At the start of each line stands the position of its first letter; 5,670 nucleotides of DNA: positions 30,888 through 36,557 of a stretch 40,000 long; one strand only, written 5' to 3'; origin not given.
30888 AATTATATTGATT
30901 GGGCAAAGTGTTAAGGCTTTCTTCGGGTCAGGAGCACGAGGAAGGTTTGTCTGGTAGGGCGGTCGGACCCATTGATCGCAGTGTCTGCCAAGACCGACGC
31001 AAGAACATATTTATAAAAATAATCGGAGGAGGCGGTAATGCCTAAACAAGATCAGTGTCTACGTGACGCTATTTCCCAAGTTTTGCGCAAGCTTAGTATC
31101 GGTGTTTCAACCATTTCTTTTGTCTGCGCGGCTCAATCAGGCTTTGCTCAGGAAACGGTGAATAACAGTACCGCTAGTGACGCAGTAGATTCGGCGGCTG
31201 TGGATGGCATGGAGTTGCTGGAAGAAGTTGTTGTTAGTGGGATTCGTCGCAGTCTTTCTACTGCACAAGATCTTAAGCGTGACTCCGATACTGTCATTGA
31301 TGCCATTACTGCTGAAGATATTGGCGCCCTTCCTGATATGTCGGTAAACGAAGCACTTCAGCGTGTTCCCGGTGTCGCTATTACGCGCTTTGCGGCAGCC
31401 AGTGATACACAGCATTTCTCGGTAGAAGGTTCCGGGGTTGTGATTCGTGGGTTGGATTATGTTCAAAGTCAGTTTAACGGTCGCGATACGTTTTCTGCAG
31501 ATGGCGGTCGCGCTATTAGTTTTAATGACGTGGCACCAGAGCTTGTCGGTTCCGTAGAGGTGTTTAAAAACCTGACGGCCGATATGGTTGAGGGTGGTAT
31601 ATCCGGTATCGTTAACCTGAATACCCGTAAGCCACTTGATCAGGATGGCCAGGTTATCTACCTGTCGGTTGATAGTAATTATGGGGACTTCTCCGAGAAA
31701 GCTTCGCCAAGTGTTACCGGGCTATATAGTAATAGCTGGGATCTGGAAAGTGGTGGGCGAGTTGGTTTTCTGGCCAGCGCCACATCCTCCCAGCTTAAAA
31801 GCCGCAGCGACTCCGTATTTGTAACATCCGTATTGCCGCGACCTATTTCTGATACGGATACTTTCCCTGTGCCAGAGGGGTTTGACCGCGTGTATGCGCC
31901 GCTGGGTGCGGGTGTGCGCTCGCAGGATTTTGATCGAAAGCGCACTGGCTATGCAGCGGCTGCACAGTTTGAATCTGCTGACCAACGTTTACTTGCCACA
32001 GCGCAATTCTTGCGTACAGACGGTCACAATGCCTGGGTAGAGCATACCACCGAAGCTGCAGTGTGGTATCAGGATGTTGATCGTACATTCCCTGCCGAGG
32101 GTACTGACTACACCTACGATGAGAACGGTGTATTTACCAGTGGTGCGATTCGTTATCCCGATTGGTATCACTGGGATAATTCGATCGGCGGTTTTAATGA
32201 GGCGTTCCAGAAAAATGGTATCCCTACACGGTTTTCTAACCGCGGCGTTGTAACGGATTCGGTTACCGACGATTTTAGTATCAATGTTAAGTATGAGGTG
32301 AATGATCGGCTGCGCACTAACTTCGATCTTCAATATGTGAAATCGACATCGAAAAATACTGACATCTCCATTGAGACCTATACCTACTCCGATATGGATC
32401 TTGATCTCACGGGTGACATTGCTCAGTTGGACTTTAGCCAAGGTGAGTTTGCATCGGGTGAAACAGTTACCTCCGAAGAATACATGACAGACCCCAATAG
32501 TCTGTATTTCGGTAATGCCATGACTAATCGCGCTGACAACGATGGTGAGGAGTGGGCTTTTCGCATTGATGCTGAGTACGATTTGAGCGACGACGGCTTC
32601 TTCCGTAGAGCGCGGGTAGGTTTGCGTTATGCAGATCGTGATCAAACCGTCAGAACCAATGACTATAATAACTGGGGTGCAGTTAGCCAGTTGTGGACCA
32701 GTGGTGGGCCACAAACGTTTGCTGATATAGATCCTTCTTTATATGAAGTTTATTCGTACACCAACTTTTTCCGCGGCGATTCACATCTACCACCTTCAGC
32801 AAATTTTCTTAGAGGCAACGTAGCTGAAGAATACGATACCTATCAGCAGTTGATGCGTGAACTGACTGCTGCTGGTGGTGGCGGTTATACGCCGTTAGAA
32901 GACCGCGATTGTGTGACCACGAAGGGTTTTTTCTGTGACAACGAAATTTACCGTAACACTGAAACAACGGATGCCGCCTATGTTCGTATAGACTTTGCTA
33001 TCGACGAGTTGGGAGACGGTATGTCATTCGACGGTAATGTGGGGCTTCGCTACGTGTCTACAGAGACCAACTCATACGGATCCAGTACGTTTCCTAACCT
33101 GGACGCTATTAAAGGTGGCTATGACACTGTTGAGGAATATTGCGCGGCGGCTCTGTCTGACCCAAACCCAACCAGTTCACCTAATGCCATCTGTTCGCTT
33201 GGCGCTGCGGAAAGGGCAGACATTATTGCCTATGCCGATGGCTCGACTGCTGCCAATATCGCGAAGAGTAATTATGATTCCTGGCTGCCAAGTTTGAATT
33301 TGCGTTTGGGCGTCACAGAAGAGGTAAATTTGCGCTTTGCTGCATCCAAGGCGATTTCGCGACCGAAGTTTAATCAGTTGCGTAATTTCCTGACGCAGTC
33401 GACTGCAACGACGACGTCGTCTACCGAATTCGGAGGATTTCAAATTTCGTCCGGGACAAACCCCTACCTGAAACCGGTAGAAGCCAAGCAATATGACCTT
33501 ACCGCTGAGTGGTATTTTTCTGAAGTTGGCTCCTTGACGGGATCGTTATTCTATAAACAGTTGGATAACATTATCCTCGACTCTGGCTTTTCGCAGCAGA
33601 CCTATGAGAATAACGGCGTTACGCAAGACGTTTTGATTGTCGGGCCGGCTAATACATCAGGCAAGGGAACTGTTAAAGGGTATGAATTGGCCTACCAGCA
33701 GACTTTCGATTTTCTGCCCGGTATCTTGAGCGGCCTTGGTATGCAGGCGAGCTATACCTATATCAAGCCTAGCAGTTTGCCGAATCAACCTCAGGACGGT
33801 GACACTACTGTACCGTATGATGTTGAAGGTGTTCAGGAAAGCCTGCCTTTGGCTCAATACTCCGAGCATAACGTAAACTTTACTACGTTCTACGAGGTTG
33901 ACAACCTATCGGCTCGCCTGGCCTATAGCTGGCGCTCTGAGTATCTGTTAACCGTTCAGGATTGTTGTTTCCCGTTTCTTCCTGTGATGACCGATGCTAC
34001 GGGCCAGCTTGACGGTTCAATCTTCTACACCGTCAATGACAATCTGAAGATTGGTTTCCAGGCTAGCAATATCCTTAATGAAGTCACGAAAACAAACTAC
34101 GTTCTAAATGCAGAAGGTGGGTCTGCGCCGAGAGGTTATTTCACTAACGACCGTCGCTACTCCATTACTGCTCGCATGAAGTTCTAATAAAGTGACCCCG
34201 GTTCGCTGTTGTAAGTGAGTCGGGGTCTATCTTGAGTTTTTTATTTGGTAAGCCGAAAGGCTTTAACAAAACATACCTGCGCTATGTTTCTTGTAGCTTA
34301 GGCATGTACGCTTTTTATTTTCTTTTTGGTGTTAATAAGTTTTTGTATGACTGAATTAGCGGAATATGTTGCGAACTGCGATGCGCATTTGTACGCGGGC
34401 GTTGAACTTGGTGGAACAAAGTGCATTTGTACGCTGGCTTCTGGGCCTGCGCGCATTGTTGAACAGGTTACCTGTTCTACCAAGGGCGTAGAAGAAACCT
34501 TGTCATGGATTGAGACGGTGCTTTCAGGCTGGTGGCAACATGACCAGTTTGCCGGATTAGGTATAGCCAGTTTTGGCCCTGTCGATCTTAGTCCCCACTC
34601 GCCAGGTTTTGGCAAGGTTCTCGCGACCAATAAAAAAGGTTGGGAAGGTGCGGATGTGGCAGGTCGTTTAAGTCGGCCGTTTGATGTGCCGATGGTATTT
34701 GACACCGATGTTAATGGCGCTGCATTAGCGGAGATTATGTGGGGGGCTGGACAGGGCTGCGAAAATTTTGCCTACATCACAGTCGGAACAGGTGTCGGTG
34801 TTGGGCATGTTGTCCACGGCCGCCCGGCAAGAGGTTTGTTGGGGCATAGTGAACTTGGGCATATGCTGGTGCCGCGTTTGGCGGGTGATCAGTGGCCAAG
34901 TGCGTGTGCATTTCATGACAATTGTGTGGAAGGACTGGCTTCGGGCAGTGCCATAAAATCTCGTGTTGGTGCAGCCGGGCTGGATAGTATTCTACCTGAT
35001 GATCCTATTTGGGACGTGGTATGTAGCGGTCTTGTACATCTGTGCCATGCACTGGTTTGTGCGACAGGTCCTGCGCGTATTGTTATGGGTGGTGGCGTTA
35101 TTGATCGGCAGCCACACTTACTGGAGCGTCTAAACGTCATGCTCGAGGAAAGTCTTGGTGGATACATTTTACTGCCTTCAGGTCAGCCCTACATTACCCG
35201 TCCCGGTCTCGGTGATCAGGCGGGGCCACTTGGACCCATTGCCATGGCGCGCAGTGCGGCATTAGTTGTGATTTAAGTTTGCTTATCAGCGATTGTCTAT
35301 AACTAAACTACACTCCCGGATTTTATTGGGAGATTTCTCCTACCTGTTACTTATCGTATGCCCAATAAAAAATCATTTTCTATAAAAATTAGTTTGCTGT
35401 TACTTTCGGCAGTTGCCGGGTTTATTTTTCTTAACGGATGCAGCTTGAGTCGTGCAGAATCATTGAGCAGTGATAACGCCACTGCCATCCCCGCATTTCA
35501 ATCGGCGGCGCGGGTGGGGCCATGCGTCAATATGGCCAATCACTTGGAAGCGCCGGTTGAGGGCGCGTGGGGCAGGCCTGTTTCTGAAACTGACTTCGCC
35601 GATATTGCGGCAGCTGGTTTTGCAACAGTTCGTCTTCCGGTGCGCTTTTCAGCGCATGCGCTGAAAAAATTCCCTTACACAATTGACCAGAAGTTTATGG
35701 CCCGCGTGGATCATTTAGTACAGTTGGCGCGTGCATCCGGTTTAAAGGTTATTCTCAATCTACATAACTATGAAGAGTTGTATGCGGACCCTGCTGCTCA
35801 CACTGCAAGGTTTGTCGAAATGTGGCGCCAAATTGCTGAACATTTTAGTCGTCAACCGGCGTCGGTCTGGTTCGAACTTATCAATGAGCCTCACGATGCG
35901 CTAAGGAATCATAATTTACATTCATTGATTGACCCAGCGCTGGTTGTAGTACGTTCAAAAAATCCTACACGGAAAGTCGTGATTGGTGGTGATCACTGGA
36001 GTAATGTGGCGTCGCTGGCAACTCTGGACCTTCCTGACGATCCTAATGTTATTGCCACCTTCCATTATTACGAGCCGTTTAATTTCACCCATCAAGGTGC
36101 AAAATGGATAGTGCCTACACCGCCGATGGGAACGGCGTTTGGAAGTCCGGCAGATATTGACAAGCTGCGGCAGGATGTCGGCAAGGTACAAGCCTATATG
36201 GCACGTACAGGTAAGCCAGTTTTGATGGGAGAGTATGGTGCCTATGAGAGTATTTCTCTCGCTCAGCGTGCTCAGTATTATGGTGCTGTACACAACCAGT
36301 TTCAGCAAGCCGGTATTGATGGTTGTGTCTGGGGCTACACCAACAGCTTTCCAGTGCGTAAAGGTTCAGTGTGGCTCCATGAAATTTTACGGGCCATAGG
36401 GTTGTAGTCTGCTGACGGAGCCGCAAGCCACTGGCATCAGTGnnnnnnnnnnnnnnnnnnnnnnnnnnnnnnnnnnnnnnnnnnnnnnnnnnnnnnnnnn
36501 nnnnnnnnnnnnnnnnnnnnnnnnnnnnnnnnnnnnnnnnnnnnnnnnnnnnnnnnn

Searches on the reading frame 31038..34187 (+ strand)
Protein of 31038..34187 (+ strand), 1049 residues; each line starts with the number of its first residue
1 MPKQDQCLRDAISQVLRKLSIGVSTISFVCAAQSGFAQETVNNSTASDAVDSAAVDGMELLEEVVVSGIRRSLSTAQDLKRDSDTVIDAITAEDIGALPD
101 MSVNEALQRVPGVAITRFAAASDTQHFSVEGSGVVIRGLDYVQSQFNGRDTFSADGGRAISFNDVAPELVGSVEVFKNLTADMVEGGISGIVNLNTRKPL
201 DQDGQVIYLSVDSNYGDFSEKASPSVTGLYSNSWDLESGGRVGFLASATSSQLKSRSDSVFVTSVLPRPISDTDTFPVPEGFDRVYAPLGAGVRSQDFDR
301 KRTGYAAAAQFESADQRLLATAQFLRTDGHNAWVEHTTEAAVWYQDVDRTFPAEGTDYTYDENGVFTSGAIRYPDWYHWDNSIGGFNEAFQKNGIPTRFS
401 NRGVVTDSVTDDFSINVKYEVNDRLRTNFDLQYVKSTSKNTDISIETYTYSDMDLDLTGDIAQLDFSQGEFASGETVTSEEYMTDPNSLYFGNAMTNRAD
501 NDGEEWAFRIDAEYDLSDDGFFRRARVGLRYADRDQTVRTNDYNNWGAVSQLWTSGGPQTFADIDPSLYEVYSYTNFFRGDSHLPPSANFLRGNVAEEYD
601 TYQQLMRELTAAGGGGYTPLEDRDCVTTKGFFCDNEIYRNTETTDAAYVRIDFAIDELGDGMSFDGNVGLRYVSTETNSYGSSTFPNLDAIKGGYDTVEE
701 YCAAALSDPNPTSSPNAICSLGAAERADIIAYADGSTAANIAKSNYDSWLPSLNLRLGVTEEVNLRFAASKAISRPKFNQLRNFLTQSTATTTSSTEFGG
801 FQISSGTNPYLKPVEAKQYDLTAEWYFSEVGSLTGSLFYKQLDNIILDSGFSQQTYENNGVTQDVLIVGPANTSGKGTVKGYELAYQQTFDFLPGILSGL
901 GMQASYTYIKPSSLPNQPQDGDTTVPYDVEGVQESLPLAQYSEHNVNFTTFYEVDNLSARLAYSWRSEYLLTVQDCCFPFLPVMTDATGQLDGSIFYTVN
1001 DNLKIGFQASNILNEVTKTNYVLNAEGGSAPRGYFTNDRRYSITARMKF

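Call 40: search_protein_families(library=pfam, proteins=[window:31038-34187:+])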
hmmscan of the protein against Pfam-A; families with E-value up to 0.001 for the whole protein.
window:31038-34187:+ (1049 aa): 2 families
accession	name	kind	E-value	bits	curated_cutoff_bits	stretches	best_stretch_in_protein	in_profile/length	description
PF00593.30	TonB_dep_Rec_b-barrel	-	5e-28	99.6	27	1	472-1012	34-436/436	TonB dependent receptor-like, beta-barrel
PF07715.20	Plug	-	4e-13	50.2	23.9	1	80-190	2-106/107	TonB-dependent Receptor Plug Domain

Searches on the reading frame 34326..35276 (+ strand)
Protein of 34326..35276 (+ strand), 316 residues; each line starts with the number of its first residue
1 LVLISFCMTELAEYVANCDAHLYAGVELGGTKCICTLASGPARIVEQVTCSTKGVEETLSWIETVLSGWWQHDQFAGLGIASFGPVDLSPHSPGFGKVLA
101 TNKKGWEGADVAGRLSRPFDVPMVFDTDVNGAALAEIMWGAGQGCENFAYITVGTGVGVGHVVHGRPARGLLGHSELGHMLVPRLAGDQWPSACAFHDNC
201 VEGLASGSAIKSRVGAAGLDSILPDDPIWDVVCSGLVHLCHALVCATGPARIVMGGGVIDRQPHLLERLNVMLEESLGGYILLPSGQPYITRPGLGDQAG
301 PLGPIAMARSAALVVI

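Call 40: search_protein_families(library=pfam, proteins=[window:34326-35276:+])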
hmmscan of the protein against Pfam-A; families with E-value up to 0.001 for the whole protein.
window:34326-35276:+ (316 aa): 1 family
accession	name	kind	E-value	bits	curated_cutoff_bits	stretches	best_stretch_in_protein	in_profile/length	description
PF00480.26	ROK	-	6.4e-43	147.8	22.9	1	23-309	1-292/294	ROK family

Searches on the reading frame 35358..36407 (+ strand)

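Call 40: search_protein_families(library=pfam, proteins=[window:35358-36407:+])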
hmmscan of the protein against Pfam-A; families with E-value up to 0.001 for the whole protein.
window:35358-36407:+ (349 aa): 1 family
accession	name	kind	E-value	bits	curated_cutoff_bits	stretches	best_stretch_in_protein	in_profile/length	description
PF00150.24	Cellulase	-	3.5e-48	164.9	23.5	1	67-328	13-269/272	Cellulase (glycosyl hydrolase family 5)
